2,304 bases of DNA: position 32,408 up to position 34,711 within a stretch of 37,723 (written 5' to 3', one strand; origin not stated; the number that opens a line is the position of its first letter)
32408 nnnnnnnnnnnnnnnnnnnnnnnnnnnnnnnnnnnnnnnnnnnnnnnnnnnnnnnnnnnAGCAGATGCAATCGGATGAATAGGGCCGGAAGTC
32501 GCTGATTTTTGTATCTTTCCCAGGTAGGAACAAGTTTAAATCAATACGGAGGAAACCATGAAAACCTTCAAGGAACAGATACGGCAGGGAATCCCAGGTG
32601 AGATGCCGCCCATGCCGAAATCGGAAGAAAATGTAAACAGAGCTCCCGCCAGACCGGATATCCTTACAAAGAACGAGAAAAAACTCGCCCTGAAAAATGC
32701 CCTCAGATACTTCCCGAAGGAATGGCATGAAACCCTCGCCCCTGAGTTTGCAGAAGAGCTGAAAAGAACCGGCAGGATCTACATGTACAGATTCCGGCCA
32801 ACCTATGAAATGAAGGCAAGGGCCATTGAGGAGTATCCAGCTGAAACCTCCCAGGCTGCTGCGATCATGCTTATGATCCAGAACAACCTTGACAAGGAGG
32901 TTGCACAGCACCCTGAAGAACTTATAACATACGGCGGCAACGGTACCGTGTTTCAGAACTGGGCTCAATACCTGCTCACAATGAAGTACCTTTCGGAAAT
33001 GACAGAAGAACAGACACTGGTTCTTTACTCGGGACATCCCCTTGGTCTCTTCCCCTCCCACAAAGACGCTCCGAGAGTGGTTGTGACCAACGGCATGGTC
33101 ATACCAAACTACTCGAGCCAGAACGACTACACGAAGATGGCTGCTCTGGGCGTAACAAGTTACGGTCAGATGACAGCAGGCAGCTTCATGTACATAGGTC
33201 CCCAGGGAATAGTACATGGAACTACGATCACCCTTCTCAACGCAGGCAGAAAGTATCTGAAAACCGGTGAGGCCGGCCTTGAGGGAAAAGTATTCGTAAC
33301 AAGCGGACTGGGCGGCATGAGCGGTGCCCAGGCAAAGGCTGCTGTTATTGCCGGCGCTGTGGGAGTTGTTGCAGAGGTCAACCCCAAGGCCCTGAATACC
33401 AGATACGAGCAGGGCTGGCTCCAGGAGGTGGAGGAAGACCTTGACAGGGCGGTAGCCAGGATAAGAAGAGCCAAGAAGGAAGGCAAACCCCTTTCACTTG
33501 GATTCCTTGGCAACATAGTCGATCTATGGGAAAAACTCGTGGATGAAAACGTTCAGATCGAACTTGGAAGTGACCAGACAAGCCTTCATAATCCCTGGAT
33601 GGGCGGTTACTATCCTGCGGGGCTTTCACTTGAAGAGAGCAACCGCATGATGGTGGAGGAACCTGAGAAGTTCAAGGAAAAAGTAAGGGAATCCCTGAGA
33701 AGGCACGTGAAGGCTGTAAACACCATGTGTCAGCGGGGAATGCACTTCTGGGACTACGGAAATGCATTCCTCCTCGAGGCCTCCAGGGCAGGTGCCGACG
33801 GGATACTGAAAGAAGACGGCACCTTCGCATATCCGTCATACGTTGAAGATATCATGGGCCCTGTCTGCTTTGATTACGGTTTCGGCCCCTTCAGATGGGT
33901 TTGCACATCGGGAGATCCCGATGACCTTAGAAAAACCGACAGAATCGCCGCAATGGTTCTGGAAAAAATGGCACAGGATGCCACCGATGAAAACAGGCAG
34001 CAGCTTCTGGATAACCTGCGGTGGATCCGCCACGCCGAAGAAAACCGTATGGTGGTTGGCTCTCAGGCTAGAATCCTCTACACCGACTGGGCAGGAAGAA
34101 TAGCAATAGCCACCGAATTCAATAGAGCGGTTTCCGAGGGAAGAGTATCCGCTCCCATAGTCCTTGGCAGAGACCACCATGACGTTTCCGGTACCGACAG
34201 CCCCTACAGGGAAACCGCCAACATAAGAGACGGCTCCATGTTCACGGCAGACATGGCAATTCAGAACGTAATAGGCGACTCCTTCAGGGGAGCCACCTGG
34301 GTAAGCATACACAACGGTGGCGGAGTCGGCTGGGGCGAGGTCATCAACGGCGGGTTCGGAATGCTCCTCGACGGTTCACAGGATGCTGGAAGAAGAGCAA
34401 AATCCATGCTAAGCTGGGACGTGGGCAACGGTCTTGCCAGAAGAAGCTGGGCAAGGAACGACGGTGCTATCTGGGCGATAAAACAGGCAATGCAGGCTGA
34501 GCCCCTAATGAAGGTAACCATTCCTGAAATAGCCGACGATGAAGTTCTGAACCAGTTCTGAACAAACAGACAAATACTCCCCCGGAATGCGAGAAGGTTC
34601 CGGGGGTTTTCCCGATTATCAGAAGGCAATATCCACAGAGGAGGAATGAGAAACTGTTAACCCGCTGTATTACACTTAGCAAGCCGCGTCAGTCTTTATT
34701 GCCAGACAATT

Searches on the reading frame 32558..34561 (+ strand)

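Call 24: search_protein_families(library=pfam, proteins=[window:32558-34561:+], max_evalue=0.00001)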
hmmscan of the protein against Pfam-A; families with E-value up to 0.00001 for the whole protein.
window:32558-34561:+ (667 aa): 3 families
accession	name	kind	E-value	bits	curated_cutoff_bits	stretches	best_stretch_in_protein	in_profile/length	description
PF01175.24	Urocanase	-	1.2e-84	283.6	23.2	1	214-432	1-209/209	Urocanase Rossmann-like domain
PF17392.7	Urocanase_C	-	3.5e-84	281.6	23.6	1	438-642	3-195/196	Urocanase C-terminal domain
PF17391.7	Urocanase_N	-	5.4e-57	191.5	23.2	1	85-211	1-127/127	Urocanase N-terminal domain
